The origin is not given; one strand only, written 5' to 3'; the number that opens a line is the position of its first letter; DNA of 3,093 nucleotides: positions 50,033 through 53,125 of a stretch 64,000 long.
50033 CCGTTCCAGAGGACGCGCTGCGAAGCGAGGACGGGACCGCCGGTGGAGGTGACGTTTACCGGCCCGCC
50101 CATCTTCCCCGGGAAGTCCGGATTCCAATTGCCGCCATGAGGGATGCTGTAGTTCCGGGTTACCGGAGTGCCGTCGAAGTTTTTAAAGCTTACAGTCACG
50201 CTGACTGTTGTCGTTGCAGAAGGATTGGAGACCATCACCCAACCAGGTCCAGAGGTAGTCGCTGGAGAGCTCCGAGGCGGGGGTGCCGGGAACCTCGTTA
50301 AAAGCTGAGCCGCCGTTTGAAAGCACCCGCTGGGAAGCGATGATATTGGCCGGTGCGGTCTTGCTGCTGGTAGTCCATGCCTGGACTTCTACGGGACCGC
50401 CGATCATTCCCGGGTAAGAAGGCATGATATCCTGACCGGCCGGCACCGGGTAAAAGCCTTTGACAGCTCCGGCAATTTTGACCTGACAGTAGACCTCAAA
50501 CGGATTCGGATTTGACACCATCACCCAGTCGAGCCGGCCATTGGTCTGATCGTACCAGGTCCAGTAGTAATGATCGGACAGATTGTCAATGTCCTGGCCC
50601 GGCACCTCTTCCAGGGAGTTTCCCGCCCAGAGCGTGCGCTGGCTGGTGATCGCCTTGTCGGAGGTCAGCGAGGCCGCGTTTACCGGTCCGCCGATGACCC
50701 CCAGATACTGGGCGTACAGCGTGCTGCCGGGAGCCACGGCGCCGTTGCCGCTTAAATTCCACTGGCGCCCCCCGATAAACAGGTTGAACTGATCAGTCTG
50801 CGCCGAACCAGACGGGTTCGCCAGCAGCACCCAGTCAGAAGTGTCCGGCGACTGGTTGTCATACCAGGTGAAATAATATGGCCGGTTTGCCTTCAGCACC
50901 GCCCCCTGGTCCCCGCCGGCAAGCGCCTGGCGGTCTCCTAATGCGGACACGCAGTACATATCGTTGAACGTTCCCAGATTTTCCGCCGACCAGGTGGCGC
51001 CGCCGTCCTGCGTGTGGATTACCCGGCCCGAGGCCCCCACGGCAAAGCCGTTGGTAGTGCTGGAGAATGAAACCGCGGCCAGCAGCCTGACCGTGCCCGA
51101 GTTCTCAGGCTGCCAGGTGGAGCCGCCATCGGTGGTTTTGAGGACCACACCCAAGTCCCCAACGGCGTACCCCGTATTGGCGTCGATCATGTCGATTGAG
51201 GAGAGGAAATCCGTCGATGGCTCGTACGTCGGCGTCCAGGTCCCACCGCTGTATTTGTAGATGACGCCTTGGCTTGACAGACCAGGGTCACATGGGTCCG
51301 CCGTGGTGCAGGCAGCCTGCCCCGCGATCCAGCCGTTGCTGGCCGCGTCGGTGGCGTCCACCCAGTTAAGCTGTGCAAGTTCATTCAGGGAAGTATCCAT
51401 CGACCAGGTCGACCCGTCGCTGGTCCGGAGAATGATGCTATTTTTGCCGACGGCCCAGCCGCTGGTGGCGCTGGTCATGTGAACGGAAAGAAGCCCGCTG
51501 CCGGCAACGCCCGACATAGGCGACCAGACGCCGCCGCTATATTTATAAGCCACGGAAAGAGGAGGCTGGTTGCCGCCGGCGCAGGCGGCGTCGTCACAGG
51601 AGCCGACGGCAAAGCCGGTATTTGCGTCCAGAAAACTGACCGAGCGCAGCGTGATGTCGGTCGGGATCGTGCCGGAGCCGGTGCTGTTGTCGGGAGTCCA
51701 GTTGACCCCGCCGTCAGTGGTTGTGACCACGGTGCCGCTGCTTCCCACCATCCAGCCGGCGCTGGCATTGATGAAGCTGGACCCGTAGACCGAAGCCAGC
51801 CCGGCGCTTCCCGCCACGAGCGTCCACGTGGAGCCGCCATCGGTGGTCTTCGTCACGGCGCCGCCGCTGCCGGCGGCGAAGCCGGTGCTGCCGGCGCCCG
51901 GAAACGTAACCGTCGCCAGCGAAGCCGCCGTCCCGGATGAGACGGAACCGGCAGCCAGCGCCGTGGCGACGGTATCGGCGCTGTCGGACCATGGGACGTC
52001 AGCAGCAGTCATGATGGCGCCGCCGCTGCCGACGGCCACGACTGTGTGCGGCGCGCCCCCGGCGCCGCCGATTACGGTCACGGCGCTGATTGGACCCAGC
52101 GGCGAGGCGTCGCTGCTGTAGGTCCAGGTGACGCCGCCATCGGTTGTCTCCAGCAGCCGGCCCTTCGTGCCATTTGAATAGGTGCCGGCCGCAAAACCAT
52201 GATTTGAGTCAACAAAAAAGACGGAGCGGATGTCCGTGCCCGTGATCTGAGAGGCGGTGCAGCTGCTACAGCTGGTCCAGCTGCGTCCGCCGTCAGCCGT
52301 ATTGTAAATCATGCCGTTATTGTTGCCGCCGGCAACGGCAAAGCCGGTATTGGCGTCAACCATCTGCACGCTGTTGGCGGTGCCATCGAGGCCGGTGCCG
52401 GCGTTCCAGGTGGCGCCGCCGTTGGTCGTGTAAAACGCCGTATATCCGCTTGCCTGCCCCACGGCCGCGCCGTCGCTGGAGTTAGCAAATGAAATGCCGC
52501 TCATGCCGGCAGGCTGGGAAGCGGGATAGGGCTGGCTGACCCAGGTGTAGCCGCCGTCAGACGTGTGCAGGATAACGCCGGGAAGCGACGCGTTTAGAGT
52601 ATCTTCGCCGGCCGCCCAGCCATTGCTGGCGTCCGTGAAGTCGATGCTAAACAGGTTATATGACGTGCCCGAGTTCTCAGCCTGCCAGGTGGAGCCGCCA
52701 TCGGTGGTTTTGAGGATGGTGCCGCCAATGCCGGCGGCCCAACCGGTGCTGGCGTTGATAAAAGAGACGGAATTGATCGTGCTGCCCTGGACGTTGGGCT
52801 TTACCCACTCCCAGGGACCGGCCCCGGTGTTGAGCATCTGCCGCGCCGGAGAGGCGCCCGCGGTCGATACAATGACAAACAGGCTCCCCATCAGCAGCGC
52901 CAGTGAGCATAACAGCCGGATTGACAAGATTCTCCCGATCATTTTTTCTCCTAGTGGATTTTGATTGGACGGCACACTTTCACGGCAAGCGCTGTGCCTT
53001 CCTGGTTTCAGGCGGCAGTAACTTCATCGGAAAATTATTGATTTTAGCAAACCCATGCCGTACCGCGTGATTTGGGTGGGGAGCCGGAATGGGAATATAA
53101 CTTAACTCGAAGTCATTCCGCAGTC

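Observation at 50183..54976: Two large secreted proteins built from an unrecognised ~95-aa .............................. repeat, inserted in the glyA-atp synteny block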

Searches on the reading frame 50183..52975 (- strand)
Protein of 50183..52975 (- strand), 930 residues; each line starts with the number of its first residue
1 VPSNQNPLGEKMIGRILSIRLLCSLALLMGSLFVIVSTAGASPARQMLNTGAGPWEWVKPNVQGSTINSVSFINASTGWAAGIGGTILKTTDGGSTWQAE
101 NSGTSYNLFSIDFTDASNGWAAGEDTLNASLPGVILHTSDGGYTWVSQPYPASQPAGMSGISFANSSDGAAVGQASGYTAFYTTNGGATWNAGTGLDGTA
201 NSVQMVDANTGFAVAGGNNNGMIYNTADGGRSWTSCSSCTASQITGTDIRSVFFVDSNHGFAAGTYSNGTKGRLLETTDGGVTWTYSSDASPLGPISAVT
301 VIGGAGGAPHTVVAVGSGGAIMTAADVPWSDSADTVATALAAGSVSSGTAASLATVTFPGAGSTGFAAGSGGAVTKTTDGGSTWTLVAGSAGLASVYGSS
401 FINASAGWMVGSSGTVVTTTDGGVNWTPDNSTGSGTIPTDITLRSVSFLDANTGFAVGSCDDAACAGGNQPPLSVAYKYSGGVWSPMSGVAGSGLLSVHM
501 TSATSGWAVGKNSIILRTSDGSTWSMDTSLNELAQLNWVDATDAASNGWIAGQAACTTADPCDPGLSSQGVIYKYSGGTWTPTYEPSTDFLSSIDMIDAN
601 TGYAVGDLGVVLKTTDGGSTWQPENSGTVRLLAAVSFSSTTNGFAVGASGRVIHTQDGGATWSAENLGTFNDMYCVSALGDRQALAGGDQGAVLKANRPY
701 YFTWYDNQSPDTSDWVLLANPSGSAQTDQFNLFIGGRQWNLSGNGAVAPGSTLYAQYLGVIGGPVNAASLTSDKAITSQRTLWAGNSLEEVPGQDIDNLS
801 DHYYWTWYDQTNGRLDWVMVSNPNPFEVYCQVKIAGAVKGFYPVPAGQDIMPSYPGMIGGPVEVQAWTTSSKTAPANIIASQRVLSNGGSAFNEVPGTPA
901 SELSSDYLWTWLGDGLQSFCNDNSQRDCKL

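Call 3: search_protein_families(library=pfam, proteins=[window:50183-52975:-], max_evalue=1)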
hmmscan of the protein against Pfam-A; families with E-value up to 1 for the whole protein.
window:50183-52975:- (930 aa): 3 families
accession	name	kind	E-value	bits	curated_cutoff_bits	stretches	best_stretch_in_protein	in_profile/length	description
PF14870.12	PSII_BNR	-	5.1e-43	147.9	27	7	53-193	7-140/303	Photosynthesis system II assembly factor YCF48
PF15902.12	Sortilin-Vps10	-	1.9e-07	30.7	33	2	180-286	3-111/446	Sortilin, neurotensin receptor 3,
PF02012.26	BNR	-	3.6e-07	29.6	27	1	181-191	1-11/12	BNR/Asp-box repeat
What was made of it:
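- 50891..52843 (-): Double beta-propeller region of A (about aa 45-695) with nine Asp-box motifs. PF14870 PSII_BNR at 147.9 bits in 7 stretches (call 3).
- On Ycf48 (photosystem II assembly factor) for the N-terminal part of A: The Pfam PSII_BNR domain model is passed at 147.9 bits (call 3).
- Closest known: Ycf48/HCF136 photosystem II assembly factor. Same: A BNR/Asp-box beta-propeller that passes Pfam PSII_BNR (call 3).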

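Call 4: search_protein_families(library=ncbifam, proteins=[window:50183-52975:-], max_evalue=1)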
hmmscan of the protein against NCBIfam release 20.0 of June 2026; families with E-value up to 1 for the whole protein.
window:50183-52975:- (930 aa): 2 families
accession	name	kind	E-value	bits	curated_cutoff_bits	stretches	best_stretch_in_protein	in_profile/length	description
NF010237.0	PRK13684.1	equivalog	8.7e-49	166.3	326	7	28-192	11-166/334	photosynthesis system II assembly factor Ycf48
NF011772.0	PRK15231.1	exception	0.018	14.8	314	0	613-646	97-126/150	SEF18 fimbria major subunit SefD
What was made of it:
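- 50891..52843 (-): NCBIfam Ycf48 equivalog at 166 bits, below its 326 cut-off (call 4).
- On Ycf48 (photosystem II assembly factor) for the N-terminal part of A: 166.3 bits (call 4).
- Closest known: Ycf48/HCF136 photosystem II assembly factor. Different: It scores 166 bits against a 326-bit cut-off for the NCBIfam Ycf48 equivalog (call 4).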

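Call 92: search_protein_families(library=padloc, proteins=[window:50183-52975:-], max_evalue=0.01)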
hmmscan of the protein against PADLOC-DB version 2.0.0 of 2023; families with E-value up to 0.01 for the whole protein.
window:50183-52975:- (930 aa): 0 families
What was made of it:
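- Tried and rejected: Pfam, NCBIfam and PADLOC scans of A and B found no model for the module and no link to defence systems (calls 3, 4, 92).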

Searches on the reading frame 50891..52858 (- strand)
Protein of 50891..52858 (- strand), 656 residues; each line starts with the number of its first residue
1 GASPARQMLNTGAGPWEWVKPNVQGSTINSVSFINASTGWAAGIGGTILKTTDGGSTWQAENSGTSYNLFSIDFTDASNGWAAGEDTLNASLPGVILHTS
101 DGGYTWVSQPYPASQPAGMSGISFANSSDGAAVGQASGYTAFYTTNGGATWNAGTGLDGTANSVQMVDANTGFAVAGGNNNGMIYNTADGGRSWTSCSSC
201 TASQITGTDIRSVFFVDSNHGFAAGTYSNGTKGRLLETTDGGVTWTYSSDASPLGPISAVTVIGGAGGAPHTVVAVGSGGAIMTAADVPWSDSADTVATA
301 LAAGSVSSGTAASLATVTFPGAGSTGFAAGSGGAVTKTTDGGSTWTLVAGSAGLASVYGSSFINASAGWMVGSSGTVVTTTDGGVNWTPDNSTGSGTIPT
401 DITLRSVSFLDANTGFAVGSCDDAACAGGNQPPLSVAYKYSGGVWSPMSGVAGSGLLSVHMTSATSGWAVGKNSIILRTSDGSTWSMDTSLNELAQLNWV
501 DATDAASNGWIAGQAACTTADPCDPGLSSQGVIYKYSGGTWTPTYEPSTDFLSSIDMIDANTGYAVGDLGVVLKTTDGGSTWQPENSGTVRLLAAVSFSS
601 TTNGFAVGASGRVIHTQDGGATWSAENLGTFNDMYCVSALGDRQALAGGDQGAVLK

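Call 95: find_homologous_proteins(query=window:50891-52858:-, max_evalue=1e-10)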
Query window:50891-52858:- (656 aa): 3553 proteins with E <= 1e-10 among 8000 candidates; the best 120 are listed.
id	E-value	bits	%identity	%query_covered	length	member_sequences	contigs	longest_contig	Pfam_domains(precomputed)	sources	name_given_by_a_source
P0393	0.0e+0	1410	100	100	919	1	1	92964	PF14870.13,PF02012.27,PF15902.13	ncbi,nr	ncbi:MAG: YCF48-related protein [Actinobacteria bacterium]|nr:YCF48-related protein [Actinomycetota 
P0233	5.9e-138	480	47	99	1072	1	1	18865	PF14870.13,PF02012.27,PF15902.13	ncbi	-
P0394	2.6e-134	467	48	99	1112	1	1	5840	PF14870.13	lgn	-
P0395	4.8e-127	443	45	99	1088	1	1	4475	PF14870.13,PF02012.27,PF15902.13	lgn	-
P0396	3.9e-123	431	45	99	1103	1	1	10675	PF14870.13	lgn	-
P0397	3.0e-117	411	43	99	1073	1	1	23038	PF14870.13,PF15902.13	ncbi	ncbi:MAG: YCF48-related protein [Thermoleophilia bacterium]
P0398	1.0e-112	396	46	94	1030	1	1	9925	PF14870.13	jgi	-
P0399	6.8e-110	387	42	96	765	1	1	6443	PF14870.13,PF15902.13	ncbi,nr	ncbi:MAG: hypothetical protein IBX61_09145 [Thermoleophilia bacterium]|nr:hypothetical protein [Ther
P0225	9.5e-110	386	39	99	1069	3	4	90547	PF14870.13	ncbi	ncbi:MAG: WD40/YVTN/BNR-like repeat-containing protein [Thermoleophilia bacterium]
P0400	1.7e-109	385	41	99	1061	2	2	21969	PF14870.13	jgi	-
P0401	5.2e-107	377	48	69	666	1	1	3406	PF14870.13,PF02012.27,PF15902.13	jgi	jgi:photosystem II stability/assembly factor-like uncharacterized protein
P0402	2.7e-103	365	42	99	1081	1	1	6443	PF14870.13,PF15902.13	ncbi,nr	ncbi:MAG: hypothetical protein IBX61_09150 [Thermoleophilia bacterium]|nr:hypothetical protein [Ther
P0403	9.6e-100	353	35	92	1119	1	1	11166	PF04122.18,PF14870.13,PF02012.27,PF15902.13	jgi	jgi:photosystem II stability/assembly factor-like uncharacterized protein/putative cell wall-binding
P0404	7.6e-98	347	37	95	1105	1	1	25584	PF25059.2,PF18962.8,PF25788.3,PF24489.2,PF14870.13,PF00041.28,PF16656.12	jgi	-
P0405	1.1e-96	343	33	93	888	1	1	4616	PF18885.7,PF14870.13,PF02012.27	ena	-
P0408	1.2e-92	330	36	98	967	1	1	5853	PF04122.18,PF14870.13,PF02012.27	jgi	jgi:photosystem II stability/assembly factor-like uncharacterized protein/putative cell wall-binding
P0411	1.7e-90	323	32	98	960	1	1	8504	PF00404.25,PF00963.25,PF14870.13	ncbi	ncbi:MAG: YCF48-related protein, partial [bacterium]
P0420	9.9e-87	310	32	98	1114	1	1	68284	PF00404.25,PF00963.25,PF14870.13,PF13860.13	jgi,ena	-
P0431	6.0e-83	298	40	99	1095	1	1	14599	PF08310.18,PF14870.13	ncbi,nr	ncbi:MAG: hypothetical protein JJD96_03450 [Thermoleophilia bacterium]|nr:hypothetical protein [Ther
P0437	4.5e-81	292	31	98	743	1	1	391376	PF18962.8,PF14870.13,PF02012.27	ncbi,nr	ncbi:MAG: T9SS type A sorting domain-containing protein [Ignavibacteriales bacterium]|nr:T9SS type A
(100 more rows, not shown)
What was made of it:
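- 50183..52975 (-): Gene A as an open frame: signal peptide, Ycf48/BNR-like double propeller, two modules and 6 residues of a third. The likely start is the ATG at 52942. An identical 919-aa product is in NCBI as 'YCF48-related protein' (P0393, call 95).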

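Call 96: search_protein_families(library=pfam, proteins=[P0403, P0408, P0431, P0437, P0411, P0420], max_evalue=0.00001)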
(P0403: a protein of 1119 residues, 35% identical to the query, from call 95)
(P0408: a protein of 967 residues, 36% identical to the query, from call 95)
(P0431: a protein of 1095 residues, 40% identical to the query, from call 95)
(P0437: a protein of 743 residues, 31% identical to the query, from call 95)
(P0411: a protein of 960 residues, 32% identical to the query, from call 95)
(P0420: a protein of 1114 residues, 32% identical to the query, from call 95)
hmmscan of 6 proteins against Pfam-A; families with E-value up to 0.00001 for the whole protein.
P0403 (1119 aa): 4 families
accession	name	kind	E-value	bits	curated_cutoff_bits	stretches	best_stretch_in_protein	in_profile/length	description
PF14870.12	PSII_BNR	-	1.9e-75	254.4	27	10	508-592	9-96/303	Photosynthesis system II assembly factor YCF48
PF04122.17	CW_binding_2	-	4.5e-44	149.3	24.9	3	911-1006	1-73/73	Cell wall binding domain 2 (CWB2)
PF02012.26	BNR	-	1.2e-15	55.3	27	0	70-80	2-12/12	BNR/Asp-box repeat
PF15902.12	Sortilin-Vps10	-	1.3e-09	37.8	33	0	538-625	2-91/446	Sortilin, neurotensin receptor 3,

P0408 (967 aa): 3 families
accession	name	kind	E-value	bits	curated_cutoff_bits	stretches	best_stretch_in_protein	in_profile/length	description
PF14870.12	PSII_BNR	-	3.8e-59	200.9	27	7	304-388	8-95/303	Photosynthesis system II assembly factor YCF48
PF04122.17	CW_binding_2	-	2.3e-41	140.6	24.9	3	654-742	3-73/73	Cell wall binding domain 2 (CWB2)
PF02012.26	BNR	-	4e-09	35.5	27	0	72-82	2-12/12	BNR/Asp-box repeat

P0431 (1095 aa): 2 families
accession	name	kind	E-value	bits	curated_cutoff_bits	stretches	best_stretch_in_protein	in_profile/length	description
PF08310.17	LGFP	-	6.6e-49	164.5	22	4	771-823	1-51/53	LGFP repeat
PF14870.12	PSII_BNR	-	1.8e-24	87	27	2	36-133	8-96/303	Photosynthesis system II assembly factor YCF48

P0437 (743 aa): 3 families
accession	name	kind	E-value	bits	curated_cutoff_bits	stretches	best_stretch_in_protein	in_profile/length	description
PF14870.12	PSII_BNR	-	7e-49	167.1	27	4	163-287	16-140/303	Photosynthesis system II assembly factor YCF48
PF18962.6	Por_Secre_tail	-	2.2e-10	41.1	27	1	665-740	2-74/75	Secretion system C-terminal sorting domain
PF02012.26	BNR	-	1.9e-06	27.4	27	0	107-116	2-11/12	BNR/Asp-box repeat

P0411 (960 aa): 3 families
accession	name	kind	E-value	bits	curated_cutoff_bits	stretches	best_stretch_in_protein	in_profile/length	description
PF14870.12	PSII_BNR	-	1.1e-67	228.9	27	7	471-594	20-145/303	Photosynthesis system II assembly factor YCF48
PF00963.24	Cohesin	-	2.2e-11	44.6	24.1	1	645-747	12-118/139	Cohesin domain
PF00404.24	Dockerin_1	-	4.6e-07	30.4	22.9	1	776-841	1-50/57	Dockerin type I domain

P0420 (1114 aa): 4 families
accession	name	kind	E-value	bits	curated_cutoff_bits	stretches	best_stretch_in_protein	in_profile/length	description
PF14870.12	PSII_BNR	-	1.9e-64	218.3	27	5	472-601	20-151/303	Photosynthesis system II assembly factor YCF48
PF00963.24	Cohesin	-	9.7e-16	58.7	24.1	2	646-747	12-117/139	Cohesin domain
PF13860.13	FlgD_ig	-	2e-11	44.2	27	1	1041-1101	14-75/79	FlgD Ig-like domain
PF00404.24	Dockerin_1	-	2e-06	28.3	22.9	1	777-842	1-50/57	Dockerin type I domain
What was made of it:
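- On Known wall-binding repeats (SLH, CWB2, LGFP, LysM, choline-binding): CWB2 and LGFP are found instead of the cassette in propeller homologues (call 96), so the relation is one of function, not family.
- Closest known: Non-covalent wall-anchoring repeats of Gram-positive bacteria: SLH. Same: CWB2 and LGFP occupy the cassette's position in homologues of A (call 96).
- Homologues of A's propeller carry one of the following at the same C-terminal position (calls 95, 96): The same propeller carries true cell-surface anchors in other phyla (call 96). Cohesin and dockerin occupy the same position in some propeller homologues (call 96). A T9SS tail occupies the same place in Bacteroidota-type homologues (call 96).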
